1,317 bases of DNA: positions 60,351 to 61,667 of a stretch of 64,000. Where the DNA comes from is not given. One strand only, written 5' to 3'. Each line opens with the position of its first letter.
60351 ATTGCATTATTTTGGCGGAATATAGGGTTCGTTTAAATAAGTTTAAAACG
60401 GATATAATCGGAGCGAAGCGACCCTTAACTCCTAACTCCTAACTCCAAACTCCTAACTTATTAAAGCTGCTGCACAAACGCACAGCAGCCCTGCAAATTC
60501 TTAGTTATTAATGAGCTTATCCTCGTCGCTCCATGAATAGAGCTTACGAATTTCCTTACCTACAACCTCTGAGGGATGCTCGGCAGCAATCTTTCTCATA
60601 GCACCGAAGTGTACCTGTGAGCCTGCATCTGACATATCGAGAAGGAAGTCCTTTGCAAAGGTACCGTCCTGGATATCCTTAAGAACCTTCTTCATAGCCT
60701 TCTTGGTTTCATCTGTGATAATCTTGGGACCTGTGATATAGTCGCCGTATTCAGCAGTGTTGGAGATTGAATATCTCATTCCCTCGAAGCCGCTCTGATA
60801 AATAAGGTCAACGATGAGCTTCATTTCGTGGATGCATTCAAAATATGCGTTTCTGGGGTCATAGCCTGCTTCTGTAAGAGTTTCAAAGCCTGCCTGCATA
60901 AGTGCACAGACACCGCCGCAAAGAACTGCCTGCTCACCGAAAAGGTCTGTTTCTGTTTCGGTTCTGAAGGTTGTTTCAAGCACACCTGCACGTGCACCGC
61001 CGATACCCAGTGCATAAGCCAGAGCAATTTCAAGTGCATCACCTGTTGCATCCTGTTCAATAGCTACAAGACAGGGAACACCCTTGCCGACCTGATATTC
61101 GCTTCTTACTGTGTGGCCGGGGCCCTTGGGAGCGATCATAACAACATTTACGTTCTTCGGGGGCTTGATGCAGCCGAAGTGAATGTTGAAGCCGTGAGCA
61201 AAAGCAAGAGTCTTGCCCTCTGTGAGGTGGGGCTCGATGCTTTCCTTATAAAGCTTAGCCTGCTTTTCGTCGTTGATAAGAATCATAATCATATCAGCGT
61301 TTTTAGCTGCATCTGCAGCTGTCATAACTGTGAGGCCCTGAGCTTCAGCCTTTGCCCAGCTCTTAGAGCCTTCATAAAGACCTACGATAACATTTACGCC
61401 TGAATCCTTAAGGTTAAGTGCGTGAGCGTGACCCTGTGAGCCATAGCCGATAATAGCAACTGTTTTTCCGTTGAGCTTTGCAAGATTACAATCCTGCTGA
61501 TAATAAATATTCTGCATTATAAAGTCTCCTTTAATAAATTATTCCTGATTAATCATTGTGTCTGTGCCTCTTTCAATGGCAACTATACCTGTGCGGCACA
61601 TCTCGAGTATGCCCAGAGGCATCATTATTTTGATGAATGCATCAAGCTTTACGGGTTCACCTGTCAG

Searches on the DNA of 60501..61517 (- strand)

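Call 95: search_rna_families(sources=[L041, L039, L052, L060, L062, L067, L069, L070], threshold=gathering)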
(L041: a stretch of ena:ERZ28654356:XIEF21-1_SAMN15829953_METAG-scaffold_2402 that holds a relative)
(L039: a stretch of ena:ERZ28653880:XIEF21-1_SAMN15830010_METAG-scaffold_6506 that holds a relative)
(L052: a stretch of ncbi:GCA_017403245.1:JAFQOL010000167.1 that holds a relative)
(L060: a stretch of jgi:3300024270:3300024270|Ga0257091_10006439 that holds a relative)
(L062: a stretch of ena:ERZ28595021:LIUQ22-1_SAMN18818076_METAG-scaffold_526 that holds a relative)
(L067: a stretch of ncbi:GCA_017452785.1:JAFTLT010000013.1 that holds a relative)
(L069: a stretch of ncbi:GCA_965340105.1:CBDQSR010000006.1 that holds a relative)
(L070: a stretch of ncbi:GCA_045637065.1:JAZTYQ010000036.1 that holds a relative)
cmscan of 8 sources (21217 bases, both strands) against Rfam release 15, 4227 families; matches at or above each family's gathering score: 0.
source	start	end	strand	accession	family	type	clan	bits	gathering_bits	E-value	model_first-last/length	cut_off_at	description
